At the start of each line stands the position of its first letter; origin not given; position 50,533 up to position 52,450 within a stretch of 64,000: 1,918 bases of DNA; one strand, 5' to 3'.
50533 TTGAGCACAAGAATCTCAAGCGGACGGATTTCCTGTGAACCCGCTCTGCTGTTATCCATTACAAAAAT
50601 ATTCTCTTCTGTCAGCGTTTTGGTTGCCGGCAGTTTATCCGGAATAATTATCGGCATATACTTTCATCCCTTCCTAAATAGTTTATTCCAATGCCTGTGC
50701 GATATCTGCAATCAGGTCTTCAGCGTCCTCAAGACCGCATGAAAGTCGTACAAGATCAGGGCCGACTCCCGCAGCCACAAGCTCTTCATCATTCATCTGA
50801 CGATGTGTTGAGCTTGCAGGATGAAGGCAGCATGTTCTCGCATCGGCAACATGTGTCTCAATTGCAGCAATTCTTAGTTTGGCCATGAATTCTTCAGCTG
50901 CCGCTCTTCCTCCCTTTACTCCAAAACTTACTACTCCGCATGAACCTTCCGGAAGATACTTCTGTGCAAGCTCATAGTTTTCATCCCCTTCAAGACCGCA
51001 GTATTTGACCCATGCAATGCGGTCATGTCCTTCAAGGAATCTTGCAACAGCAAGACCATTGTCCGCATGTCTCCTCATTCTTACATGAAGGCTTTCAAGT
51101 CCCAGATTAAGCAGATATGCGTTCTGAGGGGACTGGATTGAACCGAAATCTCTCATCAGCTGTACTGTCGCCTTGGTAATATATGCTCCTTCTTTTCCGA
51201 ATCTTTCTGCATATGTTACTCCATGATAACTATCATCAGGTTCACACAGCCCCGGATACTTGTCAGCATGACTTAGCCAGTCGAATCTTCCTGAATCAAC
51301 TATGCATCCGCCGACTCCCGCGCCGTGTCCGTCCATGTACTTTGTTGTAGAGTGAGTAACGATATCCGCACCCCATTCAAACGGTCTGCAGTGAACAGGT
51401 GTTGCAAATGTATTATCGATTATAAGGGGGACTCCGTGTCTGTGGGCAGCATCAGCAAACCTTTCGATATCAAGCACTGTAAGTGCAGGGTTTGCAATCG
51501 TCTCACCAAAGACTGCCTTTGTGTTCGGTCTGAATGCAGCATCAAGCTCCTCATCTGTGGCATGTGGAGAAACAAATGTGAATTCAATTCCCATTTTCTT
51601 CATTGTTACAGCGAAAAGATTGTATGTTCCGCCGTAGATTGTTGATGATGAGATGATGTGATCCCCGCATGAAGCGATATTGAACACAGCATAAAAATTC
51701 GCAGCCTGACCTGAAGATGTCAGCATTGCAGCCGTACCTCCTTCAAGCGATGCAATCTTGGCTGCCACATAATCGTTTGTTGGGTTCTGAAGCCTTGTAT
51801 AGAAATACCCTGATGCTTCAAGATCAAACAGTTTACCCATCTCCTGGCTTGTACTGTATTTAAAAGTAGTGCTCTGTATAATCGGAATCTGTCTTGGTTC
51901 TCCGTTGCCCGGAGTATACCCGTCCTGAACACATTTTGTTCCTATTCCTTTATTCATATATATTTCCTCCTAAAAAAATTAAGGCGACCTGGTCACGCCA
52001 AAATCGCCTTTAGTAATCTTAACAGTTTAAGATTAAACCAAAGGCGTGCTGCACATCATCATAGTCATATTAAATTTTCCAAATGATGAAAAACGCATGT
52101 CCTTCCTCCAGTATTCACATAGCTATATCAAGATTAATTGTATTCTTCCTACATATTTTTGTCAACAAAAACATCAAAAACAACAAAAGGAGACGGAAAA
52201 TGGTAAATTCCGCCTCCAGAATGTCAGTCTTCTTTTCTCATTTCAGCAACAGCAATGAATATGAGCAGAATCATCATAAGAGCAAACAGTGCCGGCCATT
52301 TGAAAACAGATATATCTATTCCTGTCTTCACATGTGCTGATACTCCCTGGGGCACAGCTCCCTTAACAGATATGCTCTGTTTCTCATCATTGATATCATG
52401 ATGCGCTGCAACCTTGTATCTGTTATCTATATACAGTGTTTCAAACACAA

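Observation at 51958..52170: metY-metA leader encodes a Met-run peptide overlapping an antiterminator/terminator switch (candidate Met-sensing attenuator)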

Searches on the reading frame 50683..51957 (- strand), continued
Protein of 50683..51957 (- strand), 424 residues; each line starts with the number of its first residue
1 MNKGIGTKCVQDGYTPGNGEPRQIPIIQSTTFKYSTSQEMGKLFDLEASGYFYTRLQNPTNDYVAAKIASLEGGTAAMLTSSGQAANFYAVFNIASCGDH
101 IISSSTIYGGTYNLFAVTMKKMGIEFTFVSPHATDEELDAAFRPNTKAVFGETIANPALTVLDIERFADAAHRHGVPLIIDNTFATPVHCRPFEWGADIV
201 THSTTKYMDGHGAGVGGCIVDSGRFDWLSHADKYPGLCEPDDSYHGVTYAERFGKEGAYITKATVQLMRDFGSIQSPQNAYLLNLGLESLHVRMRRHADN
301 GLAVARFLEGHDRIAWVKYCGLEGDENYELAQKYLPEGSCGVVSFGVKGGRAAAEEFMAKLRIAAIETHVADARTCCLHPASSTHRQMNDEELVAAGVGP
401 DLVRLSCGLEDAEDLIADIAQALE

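Call 50: list_cluster_members(proteins=[P0154, P0125, P0150, P0121, P0006, P0105, P0131, P0136])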
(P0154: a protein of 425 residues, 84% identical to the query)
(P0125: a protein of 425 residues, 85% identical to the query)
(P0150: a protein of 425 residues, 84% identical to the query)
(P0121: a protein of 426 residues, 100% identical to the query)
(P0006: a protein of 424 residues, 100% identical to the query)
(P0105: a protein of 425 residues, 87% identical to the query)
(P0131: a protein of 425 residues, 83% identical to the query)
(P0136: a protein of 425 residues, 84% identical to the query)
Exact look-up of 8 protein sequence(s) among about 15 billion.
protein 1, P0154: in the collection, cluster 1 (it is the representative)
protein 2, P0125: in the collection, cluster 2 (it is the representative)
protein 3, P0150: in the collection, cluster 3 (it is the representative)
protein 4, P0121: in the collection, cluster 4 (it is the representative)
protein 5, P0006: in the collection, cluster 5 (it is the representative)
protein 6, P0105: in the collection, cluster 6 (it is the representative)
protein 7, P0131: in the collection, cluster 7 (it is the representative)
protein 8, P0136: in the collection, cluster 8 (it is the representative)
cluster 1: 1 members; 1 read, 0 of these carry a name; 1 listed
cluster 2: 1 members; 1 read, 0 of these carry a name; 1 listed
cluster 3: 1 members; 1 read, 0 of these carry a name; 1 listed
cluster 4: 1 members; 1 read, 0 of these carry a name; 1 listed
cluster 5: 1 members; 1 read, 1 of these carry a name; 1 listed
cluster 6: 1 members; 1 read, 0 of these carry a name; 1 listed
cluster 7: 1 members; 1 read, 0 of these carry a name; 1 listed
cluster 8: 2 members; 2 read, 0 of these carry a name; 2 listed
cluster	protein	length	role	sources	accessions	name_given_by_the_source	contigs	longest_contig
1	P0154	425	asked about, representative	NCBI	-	-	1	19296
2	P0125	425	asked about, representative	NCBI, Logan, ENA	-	-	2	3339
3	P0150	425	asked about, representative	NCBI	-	-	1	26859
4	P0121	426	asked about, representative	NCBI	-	-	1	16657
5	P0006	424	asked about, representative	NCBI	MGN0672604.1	MAG: O-acetylhomoserine aminocarboxypropyltransferase/cysteine synthase family protein ...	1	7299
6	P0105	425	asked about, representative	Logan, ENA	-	-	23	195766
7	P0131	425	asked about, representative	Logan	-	-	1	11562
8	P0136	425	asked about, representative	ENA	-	-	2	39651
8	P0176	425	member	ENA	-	-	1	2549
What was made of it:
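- Tried and rejected: The cluster look-up returned no names (call 50).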

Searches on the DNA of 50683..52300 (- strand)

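Call 4: search_rna_families(source=window, start=51900, end=52300, threshold=evalue, max_evalue=10, show_alignments=2)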
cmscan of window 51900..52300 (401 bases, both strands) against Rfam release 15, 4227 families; matches with E-value up to 10: 4.
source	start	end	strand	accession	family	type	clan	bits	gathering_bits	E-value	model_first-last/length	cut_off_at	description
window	52077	52170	+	RF01588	snoR13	Gene; snRNA; snoRNA; CD-box;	-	19.3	60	2.8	1-105/105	no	small nucleolar RNA snoR13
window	52223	52281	-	RF01150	sR11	Gene; snRNA; snoRNA; CD-box;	-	18.2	39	0.4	1-57/57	no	Small nucleolar RNA sR11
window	52171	52282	-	RF00476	snosnR61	Gene; snRNA; snoRNA; CD-box;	CL00051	18.1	45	2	1-85/85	no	Small nucleolar RNA snR61/Z1/Z11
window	52122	52231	-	RF01971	RMST_10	Gene; lncRNA;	-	14.2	55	6.1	1-154/154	no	Rhabdomyosarcoma 2 associated transcript conserved region 10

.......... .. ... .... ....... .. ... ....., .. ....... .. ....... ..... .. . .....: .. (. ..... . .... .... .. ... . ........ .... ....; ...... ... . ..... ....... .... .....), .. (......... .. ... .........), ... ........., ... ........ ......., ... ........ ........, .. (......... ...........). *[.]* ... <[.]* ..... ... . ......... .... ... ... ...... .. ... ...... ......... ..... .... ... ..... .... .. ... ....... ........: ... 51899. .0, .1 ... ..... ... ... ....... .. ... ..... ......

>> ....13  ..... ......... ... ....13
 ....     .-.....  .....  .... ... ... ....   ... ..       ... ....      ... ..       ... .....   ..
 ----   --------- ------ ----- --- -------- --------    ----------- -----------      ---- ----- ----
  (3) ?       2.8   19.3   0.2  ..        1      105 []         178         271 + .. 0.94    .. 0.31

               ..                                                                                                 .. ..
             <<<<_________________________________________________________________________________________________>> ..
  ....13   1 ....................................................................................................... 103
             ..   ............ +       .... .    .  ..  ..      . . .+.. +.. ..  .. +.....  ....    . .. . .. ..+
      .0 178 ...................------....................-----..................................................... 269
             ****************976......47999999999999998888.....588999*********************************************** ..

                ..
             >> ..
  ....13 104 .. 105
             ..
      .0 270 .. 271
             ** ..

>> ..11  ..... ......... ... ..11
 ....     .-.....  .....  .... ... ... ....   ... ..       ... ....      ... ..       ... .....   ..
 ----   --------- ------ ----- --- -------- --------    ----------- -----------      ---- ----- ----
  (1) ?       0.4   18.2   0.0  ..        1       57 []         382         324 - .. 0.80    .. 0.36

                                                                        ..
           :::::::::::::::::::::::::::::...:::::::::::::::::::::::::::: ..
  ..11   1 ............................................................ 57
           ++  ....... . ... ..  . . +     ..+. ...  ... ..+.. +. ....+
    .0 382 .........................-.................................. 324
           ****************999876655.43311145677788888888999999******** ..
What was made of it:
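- On Rfam leader families (Trp, His, Leu, Thr leaders; leu/phe leader): Call 4: nothing at E<=10 other than snoRNA/lncRNA noise.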

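Call 54: search_rna_families(sources=[L029, L100, L102, L103, L108, L110, L114, L116, L013, L023, L067, L078, L019, L027, L060, L080, L012, L014, L026, L069], threshold=gathering)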
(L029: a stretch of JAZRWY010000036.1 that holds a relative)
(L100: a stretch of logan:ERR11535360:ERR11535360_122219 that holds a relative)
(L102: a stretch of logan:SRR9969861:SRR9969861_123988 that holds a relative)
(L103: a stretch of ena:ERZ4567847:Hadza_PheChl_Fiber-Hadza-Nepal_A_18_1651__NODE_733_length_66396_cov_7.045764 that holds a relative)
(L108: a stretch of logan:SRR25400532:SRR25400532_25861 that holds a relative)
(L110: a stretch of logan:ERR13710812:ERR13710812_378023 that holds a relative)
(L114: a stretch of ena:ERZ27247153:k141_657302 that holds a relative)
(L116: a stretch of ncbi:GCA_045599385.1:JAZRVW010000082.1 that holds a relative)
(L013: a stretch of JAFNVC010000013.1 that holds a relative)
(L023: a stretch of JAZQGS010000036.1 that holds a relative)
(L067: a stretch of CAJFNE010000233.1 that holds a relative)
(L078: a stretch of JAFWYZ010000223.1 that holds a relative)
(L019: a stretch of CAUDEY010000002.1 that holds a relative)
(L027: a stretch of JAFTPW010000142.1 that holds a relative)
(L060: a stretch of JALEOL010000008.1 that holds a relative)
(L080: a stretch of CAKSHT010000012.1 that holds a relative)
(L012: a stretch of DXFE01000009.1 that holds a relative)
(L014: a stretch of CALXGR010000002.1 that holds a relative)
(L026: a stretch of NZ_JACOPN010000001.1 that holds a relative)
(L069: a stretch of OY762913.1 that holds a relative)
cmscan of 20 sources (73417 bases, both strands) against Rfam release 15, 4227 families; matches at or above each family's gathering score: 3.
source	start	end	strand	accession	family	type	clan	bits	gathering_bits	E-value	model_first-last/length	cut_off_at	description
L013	1216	1441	+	RF00230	T-box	Cis-reg; leader;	-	116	93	6.7e-25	1-219/219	no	T-box leader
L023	1215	1441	+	RF00230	T-box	Cis-reg; leader;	-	109.8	93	2.5e-23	1-219/219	no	T-box leader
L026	3355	3515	+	RF00380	Magnesium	Cis-reg; riboswitch;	-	98.4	44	1.5e-20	1-169/169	no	M-box riboswitch aptamer (ykoK leader)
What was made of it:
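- On SAM riboswitches (SAM-I/S-box, II-VI, SAM/SAH, SMK): None in 8 homologous leaders (call 54).
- S-box and T-box elements are the norm for these genes in Firmicutes (T-boxes in L013 and L023, call 54).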

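Call 70: search_rna_families(source=L013, start=1150, end=1500, threshold=gathering, show_alignments=1)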
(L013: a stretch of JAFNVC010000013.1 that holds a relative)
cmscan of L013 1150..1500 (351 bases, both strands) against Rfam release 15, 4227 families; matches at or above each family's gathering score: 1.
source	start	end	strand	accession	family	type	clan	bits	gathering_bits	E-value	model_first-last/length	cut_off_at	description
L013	1216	1441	+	RF00230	T-box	Cis-reg; leader;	-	116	93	3.2e-27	1-219/219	no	T-box leader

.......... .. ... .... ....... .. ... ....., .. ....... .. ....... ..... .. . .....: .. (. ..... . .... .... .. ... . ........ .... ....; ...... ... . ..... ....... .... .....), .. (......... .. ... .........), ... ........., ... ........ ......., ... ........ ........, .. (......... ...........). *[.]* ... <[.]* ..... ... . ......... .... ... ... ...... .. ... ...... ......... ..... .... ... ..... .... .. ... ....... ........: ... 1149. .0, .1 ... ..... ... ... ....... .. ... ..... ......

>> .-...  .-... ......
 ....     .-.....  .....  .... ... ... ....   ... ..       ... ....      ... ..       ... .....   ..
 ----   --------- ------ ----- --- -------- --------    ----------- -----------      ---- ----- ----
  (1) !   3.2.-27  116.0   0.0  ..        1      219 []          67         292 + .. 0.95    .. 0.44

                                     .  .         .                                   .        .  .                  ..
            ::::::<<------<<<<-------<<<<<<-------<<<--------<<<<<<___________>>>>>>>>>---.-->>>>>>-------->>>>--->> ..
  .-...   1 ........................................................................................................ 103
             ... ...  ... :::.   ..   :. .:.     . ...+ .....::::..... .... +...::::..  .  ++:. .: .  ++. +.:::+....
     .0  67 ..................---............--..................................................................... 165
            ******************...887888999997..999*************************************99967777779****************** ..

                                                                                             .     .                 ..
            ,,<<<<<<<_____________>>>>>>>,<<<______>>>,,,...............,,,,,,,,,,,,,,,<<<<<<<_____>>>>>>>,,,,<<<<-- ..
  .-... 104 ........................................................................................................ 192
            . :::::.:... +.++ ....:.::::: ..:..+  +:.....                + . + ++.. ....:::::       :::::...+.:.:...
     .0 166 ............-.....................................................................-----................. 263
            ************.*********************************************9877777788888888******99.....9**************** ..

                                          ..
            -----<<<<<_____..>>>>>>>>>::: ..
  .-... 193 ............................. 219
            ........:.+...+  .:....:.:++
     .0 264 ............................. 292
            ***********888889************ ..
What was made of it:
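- The same gene is under a T-box in L013 and L023 (calls 54, 70).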
